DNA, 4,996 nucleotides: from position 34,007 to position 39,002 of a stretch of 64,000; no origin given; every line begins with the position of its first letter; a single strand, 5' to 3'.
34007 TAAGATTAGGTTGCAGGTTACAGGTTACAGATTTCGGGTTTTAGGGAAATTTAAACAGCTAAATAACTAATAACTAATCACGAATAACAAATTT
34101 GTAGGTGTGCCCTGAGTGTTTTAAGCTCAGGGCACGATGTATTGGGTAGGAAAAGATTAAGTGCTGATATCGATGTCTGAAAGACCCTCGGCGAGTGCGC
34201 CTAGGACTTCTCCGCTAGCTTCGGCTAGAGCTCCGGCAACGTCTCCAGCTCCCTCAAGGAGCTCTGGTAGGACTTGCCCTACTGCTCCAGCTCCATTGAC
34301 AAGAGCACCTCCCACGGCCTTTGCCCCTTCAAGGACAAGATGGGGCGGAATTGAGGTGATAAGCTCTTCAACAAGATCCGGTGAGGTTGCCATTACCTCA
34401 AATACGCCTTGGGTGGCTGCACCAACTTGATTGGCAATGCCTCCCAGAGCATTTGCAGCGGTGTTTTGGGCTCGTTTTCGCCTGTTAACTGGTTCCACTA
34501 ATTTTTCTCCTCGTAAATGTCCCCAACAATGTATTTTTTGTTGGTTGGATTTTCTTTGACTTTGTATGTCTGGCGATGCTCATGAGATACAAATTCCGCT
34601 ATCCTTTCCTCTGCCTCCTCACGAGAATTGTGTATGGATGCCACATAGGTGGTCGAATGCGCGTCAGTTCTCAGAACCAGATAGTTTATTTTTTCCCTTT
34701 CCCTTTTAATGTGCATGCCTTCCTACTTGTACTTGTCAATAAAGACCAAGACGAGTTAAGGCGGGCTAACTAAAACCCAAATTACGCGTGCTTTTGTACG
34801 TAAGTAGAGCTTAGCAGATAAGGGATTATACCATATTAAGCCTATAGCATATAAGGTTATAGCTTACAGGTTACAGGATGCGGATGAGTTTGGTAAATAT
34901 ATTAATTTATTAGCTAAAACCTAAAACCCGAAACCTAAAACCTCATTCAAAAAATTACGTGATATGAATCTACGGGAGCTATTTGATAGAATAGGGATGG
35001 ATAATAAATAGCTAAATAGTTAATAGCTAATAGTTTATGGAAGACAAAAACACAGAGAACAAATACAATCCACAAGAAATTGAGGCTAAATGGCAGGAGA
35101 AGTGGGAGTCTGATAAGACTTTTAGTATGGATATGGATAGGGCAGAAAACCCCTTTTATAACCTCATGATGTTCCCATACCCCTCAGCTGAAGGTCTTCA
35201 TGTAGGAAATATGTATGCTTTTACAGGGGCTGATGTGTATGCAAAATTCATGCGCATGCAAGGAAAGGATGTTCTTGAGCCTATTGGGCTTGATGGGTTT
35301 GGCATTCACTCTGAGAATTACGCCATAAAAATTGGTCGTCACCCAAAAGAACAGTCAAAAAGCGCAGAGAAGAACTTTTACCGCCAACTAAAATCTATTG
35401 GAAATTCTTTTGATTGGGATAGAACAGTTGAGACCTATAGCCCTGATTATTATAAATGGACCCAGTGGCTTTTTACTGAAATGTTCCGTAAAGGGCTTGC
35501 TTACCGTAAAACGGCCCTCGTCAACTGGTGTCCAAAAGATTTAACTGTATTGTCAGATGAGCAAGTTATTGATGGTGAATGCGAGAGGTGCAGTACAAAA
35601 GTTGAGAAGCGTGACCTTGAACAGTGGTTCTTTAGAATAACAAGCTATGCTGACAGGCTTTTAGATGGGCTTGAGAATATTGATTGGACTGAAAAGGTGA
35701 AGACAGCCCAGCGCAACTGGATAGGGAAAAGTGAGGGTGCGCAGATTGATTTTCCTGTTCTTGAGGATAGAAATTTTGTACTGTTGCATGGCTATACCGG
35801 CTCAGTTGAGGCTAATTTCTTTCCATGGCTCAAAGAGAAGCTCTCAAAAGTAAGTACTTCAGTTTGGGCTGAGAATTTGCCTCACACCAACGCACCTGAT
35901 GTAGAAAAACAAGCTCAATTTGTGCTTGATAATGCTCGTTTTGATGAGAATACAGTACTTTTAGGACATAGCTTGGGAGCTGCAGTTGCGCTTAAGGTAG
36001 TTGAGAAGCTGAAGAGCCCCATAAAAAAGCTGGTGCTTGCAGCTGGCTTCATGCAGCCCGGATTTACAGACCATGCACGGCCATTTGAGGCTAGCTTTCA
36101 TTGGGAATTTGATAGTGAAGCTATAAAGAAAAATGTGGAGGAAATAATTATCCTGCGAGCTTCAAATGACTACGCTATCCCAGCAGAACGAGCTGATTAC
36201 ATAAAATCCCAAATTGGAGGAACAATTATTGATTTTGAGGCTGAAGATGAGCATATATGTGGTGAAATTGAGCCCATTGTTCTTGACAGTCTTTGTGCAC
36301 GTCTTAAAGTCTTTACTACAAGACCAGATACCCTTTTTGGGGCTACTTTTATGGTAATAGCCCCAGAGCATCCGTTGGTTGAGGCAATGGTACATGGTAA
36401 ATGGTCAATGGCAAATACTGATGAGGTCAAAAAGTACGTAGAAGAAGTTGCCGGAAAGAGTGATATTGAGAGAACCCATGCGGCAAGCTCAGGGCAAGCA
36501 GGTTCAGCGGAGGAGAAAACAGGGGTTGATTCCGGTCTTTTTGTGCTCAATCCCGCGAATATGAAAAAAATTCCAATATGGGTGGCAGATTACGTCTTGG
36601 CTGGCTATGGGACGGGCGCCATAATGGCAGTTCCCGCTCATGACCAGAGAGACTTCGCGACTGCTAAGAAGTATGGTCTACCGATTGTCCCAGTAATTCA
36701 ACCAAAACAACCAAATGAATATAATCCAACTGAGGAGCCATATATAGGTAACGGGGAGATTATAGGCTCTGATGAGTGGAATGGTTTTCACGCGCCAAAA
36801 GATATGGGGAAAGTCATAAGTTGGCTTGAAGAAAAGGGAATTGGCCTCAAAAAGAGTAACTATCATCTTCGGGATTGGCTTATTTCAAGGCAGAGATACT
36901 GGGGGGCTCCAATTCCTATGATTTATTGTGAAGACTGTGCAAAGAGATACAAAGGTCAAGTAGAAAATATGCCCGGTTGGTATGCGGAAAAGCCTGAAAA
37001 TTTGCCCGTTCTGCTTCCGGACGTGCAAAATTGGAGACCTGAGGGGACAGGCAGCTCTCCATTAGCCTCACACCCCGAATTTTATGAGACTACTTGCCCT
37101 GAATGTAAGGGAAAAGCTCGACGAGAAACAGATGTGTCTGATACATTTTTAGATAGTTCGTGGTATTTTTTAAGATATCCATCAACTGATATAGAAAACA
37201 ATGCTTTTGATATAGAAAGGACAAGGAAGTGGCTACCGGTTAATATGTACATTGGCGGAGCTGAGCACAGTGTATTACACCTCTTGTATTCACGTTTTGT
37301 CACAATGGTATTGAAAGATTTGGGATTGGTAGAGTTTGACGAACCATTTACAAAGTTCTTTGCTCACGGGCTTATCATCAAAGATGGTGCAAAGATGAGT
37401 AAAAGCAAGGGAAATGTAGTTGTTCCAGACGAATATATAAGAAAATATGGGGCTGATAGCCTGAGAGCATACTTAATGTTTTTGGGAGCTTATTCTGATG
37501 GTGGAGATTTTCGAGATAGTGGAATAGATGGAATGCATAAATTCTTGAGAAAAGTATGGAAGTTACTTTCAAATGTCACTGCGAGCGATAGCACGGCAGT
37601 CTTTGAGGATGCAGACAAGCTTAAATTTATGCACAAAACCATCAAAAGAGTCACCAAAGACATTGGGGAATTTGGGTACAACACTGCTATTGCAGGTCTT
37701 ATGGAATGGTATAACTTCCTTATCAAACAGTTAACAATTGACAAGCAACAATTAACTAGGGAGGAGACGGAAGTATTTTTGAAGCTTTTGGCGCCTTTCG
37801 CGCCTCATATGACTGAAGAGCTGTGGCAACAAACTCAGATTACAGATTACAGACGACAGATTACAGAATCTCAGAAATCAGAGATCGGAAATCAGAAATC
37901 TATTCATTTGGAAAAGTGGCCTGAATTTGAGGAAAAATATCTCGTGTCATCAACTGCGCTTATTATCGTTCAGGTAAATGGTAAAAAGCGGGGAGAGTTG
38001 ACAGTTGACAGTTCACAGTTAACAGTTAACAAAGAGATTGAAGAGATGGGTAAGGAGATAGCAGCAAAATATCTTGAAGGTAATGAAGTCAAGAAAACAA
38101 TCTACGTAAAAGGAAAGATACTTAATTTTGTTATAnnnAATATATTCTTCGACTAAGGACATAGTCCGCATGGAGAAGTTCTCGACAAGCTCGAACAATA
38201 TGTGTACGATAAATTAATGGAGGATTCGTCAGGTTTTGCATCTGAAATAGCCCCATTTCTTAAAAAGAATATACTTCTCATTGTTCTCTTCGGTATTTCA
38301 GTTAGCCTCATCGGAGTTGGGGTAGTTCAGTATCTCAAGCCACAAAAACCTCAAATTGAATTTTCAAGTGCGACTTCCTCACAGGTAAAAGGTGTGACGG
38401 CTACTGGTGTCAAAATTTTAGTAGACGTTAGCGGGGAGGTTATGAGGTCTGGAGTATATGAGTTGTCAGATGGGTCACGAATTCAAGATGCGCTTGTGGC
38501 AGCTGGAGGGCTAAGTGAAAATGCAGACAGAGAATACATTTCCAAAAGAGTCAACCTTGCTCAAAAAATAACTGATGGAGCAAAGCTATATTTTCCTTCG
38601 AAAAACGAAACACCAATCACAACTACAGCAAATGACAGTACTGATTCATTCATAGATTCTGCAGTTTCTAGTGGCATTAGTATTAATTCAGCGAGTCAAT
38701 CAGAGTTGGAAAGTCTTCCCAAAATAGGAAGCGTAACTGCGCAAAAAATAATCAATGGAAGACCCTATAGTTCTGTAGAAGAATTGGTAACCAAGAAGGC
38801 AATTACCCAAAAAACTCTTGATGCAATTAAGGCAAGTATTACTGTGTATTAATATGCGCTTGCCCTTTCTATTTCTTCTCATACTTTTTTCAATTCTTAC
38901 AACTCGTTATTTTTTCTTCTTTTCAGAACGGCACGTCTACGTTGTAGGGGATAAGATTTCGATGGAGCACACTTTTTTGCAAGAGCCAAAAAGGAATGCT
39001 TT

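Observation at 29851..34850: GC-richer block of four stacked small-gene cassettes with a uniform promoter-leader-genes-hairpin layout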

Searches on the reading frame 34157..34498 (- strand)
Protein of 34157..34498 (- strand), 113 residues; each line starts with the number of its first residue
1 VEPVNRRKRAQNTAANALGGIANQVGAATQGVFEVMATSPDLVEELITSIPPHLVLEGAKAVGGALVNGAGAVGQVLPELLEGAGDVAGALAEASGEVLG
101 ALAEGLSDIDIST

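Call 9: search_protein_families(library=pfam, max_evalue=0.1, proteins=[window:34157-34498:-])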
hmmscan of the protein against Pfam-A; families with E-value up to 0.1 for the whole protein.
window:34157-34498:- (113 aa): 1 family
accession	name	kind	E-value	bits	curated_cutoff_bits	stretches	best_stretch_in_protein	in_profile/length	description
PF19105.5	DUF5792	-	0.02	15.6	26.8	1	6-70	82-147/159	Family of unknown function (DUF5792)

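Call 10: search_protein_families(library=phrogs, max_evalue=0.1, proteins=[window:34157-34498:-])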
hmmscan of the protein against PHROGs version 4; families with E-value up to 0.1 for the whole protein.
window:34157-34498:- (113 aa): 3 families
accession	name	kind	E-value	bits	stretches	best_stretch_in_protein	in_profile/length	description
phrog_991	-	tail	0.0036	15.8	1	8-108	565-665/1966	tail length tape measure protein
phrog_1204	-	tail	0.0075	15.1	1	14-109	734-823/1483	tail protein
phrog_28083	-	unknown function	0.032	13.7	1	15-108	485-581/830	-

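Call 87: search_protein_families(library=padloc, max_evalue=0.01, proteins=[window:34157-34498:-])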
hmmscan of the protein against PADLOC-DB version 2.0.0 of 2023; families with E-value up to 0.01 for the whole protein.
window:34157-34498:- (113 aa): 0 families

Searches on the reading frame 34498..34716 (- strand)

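Call 9: search_protein_families(library=pfam, max_evalue=0.1, proteins=[window:34498-34716:-])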
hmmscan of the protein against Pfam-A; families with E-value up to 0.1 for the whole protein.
window:34498-34716:- (72 aa): 1 family
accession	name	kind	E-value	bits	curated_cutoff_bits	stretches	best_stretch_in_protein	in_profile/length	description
PF17528.7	HdcB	-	0.052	13.8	30.4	1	2-63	28-90/174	Histidine decarboxylase maturation protein HdcB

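Call 10: search_protein_families(library=phrogs, max_evalue=0.1, proteins=[window:34498-34716:-])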
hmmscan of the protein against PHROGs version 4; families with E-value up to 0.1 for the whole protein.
window:34498-34716:- (72 aa): 2 families
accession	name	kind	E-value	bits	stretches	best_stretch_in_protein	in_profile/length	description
phrog_5804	-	unknown function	0.028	15.5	1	11-55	116-166/182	-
phrog_1609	-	unknown function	0.086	13.7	0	33-66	21-54/59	-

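Call 87: search_protein_families(library=padloc, max_evalue=0.01, proteins=[window:34498-34716:-])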
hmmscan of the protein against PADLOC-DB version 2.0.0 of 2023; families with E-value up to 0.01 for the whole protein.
window:34498-34716:- (72 aa): 0 families

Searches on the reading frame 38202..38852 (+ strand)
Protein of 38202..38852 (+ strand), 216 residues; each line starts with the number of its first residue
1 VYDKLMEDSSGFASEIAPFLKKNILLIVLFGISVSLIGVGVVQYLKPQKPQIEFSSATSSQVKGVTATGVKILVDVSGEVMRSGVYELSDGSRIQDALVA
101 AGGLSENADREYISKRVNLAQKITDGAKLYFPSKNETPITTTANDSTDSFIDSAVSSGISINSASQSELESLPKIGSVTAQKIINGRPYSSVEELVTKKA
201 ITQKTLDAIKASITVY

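Call 34: search_protein_families(library=pfam, max_evalue=0.001, proteins=[window:38202-38852:+])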
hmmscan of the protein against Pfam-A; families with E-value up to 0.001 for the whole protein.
window:38202-38852:+ (216 aa): 3 families
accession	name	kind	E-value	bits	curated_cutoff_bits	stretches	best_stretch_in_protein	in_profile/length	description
PF12836.13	HHH_3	-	5.1e-12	46.1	27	1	157-213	4-64/65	Helix-hairpin-helix motif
PF10531.15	SLBB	-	9.4e-11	41.8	27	1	74-130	2-53/55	SLBB domain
PF22461.2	SLBB_2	-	3.8e-05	24.1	27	1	74-113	3-44/79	SLBB domain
